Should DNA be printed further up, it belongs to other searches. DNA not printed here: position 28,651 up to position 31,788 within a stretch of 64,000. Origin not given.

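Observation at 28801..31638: In-frame fusion of CinA (competence/damage-inducible protein) to a class B sortase via a disordered linker and TM helix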

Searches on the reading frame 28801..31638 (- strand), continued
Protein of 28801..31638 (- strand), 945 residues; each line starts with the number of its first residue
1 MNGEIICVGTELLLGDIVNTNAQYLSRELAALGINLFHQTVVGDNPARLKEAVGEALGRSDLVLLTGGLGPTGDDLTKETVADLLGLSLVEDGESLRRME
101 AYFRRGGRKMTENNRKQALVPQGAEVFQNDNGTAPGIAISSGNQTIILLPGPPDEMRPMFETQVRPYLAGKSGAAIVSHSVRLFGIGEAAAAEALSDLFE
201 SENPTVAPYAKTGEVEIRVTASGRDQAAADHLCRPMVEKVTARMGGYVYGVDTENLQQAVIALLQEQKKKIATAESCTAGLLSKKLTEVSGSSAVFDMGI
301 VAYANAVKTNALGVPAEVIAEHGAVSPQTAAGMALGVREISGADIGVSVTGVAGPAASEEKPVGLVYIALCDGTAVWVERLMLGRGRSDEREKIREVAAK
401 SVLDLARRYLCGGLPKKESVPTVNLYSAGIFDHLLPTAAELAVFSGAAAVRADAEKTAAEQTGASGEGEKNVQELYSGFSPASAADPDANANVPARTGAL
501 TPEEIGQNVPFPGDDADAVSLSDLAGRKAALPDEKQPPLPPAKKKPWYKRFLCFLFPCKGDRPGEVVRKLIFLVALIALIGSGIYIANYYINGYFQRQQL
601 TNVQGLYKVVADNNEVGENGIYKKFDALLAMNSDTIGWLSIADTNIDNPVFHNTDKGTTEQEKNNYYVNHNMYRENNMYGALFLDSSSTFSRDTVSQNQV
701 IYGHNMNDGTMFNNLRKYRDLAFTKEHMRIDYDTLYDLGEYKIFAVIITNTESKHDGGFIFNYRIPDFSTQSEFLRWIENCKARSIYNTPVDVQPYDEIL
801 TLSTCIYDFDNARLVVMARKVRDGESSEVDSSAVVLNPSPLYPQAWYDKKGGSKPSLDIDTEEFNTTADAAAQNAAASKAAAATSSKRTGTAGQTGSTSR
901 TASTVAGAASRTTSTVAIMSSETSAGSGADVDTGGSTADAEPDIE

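Call 40: find_encoding_contigs(protein=P0002, flank=6000, max_places=3)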
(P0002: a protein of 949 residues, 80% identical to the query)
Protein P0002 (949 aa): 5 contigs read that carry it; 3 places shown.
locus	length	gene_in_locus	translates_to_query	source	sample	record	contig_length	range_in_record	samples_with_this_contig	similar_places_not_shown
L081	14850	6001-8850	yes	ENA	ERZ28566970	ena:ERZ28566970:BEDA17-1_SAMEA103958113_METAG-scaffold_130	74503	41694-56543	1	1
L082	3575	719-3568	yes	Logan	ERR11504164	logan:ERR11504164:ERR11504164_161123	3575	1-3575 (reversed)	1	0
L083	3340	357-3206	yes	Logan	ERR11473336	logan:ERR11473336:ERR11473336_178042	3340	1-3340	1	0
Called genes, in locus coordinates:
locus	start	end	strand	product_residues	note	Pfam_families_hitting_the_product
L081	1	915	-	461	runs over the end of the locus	PF04055:Radical_SAM, PF13353:Fer4_12 (weak), PF13186:SPASM (faint)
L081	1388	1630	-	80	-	PF07694:5TM-5TMR_LYT (weak)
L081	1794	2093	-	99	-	PF01740:STAS, PF13466:STAS_2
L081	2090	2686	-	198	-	PF00440:TetR_N (weak)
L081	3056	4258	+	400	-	PF00266:Aminotran_5, PF01212:Beta_elim_lyase (weak)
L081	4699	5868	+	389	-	PF22025:ThiI_fer, PF02926:THUMP, PF02568:ThiI, PF06508:QueC (faint)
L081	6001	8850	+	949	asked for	PF00994:MoCF_biosynth, PF18146:CinA_KH, PF02464:CinA, PF04203:Sortase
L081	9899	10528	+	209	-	-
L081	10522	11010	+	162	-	PF06695:Sm_multidrug_ex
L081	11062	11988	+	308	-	PF00892:EamA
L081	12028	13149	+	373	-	PF04055:Radical_SAM, PF13186:SPASM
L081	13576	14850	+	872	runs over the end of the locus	PF28587:DUF8441 (weak), PF07532:Big_4 (weak), PF08305:NPCBM, PF07081:DUF1349, PF17851:GH43_C2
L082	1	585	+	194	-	?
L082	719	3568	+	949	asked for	PF00994:MoCF_biosynth, PF18146:CinA_KH, PF02464:CinA, PF04203:Sortase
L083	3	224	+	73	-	?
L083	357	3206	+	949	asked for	PF00994:MoCF_biosynth, PF18146:CinA_KH, PF02464:CinA, PF04203:Sortase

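Call 41: find_encoding_contigs(protein=P0001, flank=3000, max_places=2)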
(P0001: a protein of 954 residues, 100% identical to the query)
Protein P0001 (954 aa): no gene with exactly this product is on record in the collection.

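Call 66: predict_structure(alignment_id=A4)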
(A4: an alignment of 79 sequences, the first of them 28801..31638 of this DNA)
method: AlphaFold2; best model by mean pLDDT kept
length: 945 residues; sequences in the alignment: 79
mean_pLDDT: 83.2   pTM: 0.50
mean pLDDT of the five models: 83.2, 81.7, 81.6, 81.6, 81.1
residues with pLDDT >= 90: 628; 70-90: 138; 50-70: 22; < 50: 157
segments of 3 or more residues with pLDDT < 50: 453-499, 507-539, 874-945
pLDDT, mean of each block of 10 residues (from residue 1): 92 69 90 88 94 95 94 91 96 96 92 94 96 94 94 93 93 86 94 95 92 93 90 97 96 95 97 95 95 94 94 96 96 98 97 86 95 97 84 95 97 85 89 89 66 42 33 32 37 42 52 41 43 42 75 89 92 95 91 89 94 94 97 97 95 93 93 92 96 97 87 94 98 97 98 95 97 98 98 98 96 97 97 97 97 92 84 43 33 32 32 32 33 32 35
secondary structure, 60 per line:
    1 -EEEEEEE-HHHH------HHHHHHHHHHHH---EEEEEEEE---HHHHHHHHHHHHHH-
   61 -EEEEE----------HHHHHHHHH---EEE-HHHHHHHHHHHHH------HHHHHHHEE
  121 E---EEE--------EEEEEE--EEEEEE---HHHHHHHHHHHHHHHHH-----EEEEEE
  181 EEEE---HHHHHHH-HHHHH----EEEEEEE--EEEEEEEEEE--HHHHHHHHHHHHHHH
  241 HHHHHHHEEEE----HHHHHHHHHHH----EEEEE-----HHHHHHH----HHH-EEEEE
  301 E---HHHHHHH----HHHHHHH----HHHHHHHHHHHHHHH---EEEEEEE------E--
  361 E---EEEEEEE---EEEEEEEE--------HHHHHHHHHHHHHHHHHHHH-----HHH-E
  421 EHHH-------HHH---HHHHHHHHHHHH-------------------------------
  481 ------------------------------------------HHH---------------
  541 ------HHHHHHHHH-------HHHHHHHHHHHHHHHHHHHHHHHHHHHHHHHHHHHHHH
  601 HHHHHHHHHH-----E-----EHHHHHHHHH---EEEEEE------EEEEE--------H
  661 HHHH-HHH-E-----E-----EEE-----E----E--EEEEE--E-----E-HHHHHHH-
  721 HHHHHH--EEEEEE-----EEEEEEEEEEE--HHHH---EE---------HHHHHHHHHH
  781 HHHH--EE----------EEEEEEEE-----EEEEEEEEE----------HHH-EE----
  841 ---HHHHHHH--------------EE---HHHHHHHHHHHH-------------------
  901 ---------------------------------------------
elements in order (helices of 4 or more, strands of 3 or more residues): E2-8 H10-13 H20-31 E35-42 H46-59 E62-66 H77-85 E89-91 H93-105 H112-118 E119-121 E125-127 E136-141 E144-149 H153-169 E175-184 H188-194 H196-200 E205-211 E214-223 H226-247 E248-251 H256-266 E271-275 H281-287 E296-301 H305-311 H316-322 H327-341 E345-351 E365-371 E375-382 H391-410 H438-449 H547-555 H563-610 H623-631 E635-640 E647-651 H660-664 E682-684 E698-702 H713-719 H721-726 E729-734 E740-750 H753-756 H771-784 E799-806 E812-820 H844-850 H870-881

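Call 68: fold_search(model_id=the predicted structure, library=pdb)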
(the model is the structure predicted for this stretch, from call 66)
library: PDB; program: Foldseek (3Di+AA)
matches with E <= 10: 1454; with E <= 0.001: 233
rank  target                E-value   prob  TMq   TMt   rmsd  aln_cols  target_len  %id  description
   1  4ct8_A                1.2e-39  1.00  0.39  0.89   2.8       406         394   35  Competence or damage-inducible protein CinA from Thermus thermophilus (released 2014-10-15)
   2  4uux_A                4.2e-39  1.00  0.39  0.88   3.0       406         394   35  Competence or damage-inducible protein CinA from Thermus thermophilus (released 2014-10-15)
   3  4cta_A                5.3e-39  1.00  0.39  0.88   3.1       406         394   35  Competence or damage-inducible protein CinA from Thermus thermophilus (released 2014-10-15)
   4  4ct8_B                1.6e-36  1.00  0.33  0.72   5.4       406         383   35  Competence or damage-inducible protein CinA from Thermus thermophilus (released 2014-10-15)
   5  6mr3_A                3.5e-23  1.00  0.24  0.91   2.0       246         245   38  Crystal structure of the competence-damaged protein (CinA) superfamily protein from Streptococcus mutans (released 2018-10-24)
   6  6mr3_C                2.1e-22  1.00  0.24  0.90   1.9       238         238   39  Crystal structure of the competence-damaged protein (CinA) superfamily protein from Streptococcus mutans (released 2018-10-24)
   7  4lfd_A                4.9e-19  1.00  0.21  0.90   2.6       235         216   25  Staphylococcus aureus sortase B-substrate complex (released 2014-02-12)
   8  1rz2                  5.2e-19  1.00  0.21  0.89   2.2       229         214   31  1.6A crystal structure of the protein BA4783/Q81L49 (similar to sortase B) from Bacillus anthracis. (released 2004-07-06)
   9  2oqz                  7.5e-19  1.00  0.21  0.89   2.3       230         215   31  The crystal structure of sortase B from B.anthracis in complex with AAEK2 (released 2007-06-19)
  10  1qwz                  1.0e-18  1.00  0.21  0.80   2.9       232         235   26  Crystal structure of Sortase B from S. aureus complexed with MTSET (released 2004-04-06)
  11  2oqw                  1.1e-18  1.00  0.21  0.90   2.7       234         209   28  The crystal structure of sortase B from B.anthracis in complex with AAEK1 (released 2007-06-19)
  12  1ng5_A                5.0e-18  1.00  0.21  0.88   2.9       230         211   26  2.0 A crystal structure of Staphylococcus aureus Sortase B (released 2003-09-23)
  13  1qx6                  8.6e-18  1.00  0.21  0.88   2.8       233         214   25  Crystal structure of Sortase B complexed with E-64 (released 2004-04-06)
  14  1ng5_B                7.6e-17  1.00  0.20  0.89   3.2       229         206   24  2.0 A crystal structure of Staphylococcus aureus Sortase B (released 2003-09-23)
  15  8ron_A                7.6e-17  1.00  0.23  0.45   6.7       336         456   23  Crystal structure of human FAD synthase, isoform 2 (released 2024-04-10)
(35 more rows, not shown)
